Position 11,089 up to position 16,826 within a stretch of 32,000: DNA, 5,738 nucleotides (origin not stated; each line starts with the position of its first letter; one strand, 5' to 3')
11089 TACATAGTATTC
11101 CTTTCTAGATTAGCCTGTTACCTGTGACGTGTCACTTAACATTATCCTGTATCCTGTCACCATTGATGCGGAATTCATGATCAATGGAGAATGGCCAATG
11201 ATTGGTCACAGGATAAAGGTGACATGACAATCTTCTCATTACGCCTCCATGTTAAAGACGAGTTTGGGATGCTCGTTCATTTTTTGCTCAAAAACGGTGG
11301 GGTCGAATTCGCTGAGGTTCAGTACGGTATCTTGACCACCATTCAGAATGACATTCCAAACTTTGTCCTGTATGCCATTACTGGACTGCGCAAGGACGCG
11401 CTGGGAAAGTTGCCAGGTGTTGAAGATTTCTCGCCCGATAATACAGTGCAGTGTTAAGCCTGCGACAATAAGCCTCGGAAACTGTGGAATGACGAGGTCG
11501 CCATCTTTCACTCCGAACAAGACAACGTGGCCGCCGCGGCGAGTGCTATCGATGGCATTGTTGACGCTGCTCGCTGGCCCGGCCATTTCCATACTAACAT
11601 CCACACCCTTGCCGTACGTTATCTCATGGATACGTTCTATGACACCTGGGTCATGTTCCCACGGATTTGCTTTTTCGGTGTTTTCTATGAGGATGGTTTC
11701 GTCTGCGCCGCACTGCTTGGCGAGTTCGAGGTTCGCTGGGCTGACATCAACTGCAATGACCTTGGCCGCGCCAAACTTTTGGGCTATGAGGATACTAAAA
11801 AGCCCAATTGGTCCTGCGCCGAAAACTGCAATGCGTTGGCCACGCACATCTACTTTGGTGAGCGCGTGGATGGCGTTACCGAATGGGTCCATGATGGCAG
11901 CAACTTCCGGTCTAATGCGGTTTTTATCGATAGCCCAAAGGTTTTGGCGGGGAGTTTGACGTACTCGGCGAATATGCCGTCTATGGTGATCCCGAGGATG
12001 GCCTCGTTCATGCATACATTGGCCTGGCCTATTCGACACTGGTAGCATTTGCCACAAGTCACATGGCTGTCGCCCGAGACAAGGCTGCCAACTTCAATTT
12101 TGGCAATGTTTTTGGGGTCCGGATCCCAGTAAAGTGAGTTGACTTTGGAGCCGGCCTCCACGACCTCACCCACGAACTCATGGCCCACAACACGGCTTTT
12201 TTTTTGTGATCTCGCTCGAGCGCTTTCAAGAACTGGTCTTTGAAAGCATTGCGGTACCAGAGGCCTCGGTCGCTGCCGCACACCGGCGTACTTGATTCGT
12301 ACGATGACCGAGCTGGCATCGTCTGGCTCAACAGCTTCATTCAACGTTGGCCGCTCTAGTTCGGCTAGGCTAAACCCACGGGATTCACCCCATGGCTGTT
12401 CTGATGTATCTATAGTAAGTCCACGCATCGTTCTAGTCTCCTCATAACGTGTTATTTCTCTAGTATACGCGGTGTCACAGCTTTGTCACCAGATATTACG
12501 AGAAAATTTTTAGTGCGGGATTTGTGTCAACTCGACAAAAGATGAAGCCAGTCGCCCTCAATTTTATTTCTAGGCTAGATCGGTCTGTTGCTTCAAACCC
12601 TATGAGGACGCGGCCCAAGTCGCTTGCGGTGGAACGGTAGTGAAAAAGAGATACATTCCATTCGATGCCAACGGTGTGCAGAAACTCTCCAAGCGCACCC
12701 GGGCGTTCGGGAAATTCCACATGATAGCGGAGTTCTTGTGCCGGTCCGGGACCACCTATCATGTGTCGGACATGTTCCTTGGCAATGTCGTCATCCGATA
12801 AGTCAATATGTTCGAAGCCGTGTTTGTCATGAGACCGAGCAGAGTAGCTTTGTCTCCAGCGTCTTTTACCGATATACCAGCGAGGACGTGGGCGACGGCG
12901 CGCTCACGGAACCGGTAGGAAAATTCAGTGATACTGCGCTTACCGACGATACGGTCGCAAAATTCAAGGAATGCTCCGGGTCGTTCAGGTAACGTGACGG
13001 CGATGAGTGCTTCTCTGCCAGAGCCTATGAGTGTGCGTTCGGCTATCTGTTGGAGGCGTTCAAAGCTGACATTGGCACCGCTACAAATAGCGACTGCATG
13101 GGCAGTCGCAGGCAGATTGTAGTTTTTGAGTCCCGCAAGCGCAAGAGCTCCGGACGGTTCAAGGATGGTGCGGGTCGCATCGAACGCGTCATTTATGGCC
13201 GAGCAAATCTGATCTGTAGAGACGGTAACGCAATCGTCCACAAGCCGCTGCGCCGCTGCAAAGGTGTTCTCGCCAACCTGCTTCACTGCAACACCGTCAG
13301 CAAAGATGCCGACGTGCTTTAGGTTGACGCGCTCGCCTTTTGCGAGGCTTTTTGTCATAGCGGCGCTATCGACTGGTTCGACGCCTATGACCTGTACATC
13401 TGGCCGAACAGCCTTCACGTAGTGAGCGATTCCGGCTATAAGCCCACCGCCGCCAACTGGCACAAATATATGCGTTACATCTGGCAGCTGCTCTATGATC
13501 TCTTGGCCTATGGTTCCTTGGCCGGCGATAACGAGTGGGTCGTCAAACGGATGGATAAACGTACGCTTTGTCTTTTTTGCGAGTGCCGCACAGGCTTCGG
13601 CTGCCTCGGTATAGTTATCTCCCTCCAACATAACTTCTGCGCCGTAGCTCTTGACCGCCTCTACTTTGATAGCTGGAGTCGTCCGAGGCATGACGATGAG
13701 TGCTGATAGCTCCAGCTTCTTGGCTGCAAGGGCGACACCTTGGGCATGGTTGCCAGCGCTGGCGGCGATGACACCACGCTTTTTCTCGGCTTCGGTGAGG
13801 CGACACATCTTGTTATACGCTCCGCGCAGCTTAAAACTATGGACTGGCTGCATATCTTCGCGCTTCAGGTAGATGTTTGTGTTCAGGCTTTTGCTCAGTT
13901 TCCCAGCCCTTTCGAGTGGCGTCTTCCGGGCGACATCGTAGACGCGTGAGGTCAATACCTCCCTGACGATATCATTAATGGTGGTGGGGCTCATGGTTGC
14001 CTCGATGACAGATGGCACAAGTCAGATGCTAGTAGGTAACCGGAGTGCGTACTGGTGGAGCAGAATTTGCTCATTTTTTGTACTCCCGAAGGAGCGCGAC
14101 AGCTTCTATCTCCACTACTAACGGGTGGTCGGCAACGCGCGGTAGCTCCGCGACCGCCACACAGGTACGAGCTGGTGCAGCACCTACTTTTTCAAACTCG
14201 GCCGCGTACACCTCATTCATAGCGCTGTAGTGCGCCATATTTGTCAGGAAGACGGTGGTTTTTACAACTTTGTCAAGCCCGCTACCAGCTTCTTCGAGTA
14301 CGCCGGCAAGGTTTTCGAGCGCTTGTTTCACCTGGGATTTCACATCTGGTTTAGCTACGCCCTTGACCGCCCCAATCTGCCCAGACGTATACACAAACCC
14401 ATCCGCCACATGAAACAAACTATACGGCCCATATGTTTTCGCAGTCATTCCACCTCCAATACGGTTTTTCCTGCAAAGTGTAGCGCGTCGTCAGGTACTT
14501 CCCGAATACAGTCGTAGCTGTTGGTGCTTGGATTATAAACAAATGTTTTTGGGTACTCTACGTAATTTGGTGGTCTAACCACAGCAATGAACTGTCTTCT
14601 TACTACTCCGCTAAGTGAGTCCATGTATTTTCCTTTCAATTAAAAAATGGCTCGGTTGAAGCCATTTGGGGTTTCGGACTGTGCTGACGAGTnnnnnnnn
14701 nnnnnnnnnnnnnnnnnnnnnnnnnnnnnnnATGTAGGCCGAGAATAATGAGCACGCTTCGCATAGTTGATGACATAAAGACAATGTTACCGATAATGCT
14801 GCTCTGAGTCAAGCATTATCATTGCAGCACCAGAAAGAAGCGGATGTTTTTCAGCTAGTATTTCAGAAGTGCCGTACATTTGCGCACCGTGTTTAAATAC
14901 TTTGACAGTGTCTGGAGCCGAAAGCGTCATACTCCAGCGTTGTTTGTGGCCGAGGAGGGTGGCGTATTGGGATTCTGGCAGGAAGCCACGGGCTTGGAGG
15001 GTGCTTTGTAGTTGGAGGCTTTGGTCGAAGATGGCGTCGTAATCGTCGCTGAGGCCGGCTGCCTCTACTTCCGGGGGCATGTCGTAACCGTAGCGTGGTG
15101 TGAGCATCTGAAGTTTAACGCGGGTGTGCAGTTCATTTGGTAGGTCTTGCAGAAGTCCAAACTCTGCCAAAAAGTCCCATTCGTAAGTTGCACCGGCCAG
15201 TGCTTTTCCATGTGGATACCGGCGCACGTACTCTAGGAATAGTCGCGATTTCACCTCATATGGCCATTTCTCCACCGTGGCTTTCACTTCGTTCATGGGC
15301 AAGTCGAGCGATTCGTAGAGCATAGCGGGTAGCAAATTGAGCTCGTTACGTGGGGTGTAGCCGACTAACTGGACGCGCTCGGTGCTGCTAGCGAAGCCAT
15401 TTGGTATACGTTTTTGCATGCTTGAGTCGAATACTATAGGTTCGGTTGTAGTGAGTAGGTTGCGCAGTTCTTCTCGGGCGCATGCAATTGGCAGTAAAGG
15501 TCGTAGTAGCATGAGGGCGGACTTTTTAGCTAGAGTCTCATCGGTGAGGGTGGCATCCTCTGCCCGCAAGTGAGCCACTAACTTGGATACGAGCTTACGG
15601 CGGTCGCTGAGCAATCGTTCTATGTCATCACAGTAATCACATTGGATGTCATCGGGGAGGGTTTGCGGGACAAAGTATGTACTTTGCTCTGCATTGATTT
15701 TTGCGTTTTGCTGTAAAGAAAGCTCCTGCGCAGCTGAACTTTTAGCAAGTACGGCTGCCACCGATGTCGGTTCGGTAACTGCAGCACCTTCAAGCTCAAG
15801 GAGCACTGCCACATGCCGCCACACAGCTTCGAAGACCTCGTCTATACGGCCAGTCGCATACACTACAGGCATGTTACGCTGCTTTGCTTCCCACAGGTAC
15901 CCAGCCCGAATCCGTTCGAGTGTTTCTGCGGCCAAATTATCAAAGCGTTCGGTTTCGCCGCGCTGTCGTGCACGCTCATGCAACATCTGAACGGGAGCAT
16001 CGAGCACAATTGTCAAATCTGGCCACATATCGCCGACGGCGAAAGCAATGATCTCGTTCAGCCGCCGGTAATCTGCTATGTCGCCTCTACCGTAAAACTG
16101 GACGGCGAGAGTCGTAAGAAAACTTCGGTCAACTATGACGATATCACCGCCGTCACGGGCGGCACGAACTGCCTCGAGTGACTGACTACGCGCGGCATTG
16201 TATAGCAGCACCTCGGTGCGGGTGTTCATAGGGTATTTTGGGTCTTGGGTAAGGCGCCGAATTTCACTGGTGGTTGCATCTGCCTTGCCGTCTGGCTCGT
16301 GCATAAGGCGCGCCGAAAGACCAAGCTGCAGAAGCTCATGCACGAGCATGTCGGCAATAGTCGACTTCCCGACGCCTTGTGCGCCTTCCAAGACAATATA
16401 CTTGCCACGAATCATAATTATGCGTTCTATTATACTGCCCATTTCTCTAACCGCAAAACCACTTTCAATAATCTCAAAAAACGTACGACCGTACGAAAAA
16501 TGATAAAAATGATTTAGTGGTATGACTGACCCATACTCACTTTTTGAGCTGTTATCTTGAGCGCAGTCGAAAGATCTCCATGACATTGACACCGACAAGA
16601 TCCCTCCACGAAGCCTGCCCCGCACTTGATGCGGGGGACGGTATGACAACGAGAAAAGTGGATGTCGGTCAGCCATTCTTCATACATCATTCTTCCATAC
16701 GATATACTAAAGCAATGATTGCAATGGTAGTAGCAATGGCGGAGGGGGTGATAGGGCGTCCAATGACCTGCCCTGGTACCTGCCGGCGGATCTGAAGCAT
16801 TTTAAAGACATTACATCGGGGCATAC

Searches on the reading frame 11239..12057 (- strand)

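Call 63: search_protein_families(library=pfam, proteins=[window:11239-12057:-], max_evalue=0.001)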
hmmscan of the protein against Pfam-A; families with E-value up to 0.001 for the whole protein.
window:11239-12057:- (272 aa): 4 families
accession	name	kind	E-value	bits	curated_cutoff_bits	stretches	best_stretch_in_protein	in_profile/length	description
PF00107.32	ADH_zinc_N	-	1.7e-24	86.7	31.8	1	83-216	1-121/129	Zinc-binding dehydrogenase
PF01262.27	AlaDh_PNT_C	-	3.3e-05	23.9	23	1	57-121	11-76/214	Alanine dehydrogenase/PNT, C-terminal domain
PF16912.11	Glu_dehyd_C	-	0.00016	21.7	34.9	0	68-186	26-134/211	Glucose dehydrogenase C-terminus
PF01728.25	FtsJ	-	0.00065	20.1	24.1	1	70-174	20-114/181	FtsJ-like methyltransferase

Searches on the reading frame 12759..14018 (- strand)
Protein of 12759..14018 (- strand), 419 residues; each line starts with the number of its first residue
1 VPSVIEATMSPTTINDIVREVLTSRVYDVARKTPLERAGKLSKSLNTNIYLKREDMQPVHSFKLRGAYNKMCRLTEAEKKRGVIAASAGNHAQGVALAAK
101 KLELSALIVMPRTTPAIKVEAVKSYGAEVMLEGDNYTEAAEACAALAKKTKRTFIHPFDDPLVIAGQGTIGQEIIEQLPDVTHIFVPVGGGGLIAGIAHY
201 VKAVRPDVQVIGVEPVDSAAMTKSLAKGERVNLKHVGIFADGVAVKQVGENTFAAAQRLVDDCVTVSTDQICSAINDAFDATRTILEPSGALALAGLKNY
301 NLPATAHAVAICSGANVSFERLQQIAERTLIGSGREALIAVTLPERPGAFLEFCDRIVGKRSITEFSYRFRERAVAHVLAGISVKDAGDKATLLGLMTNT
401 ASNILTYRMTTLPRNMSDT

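Call 62: search_protein_families(library=pfam, proteins=[window:12759-14018:-], max_evalue=0.001)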
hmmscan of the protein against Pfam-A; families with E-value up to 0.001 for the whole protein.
window:12759-14018:- (419 aa): 3 families
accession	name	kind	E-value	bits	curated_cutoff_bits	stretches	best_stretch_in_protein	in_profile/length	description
PF00291.31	PALP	-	3.5e-85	286.3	35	1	29-313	4-294/295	Pyridoxal-phosphate dependent enzyme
PF00585.24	Thr_dehydrat_C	-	3.5e-18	65.7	27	1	327-400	1-74/91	C-terminal regulatory domain of Threonine dehydratase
PF13295.11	DUF4077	-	0.00033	21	25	1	350-414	23-87/172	Domain of unknown function (DUF4077)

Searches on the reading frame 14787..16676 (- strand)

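Call 62: search_protein_families(library=pfam, proteins=[window:14787-16676:-], max_evalue=0.001)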
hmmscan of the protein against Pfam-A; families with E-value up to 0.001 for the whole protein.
window:14787-16676:- (629 aa): 6 families
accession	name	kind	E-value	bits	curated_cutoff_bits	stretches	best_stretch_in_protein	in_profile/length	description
PF02223.23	Thymidylate_kin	-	6.3e-23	81.9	27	1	96-284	1-184/185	Thymidylate kinase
PF01712.25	dNK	-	1.7e-06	28.4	27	1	94-274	1-178/203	Deoxynucleoside kinase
PF13671.12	AAA_33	-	5.5e-06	27.2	27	1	94-259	2-139/143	AAA domain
PF13238.12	AAA_18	-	6.4e-06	27.1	29.4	1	94-252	1-126/128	AAA domain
PF13521.12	AAA_28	-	3.7e-05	24.4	27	1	94-258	2-151/164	AAA domain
PF20720.3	nSTAND3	-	0.00014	22.1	27.2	1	92-127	18-53/155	Novel STAND NTPase 3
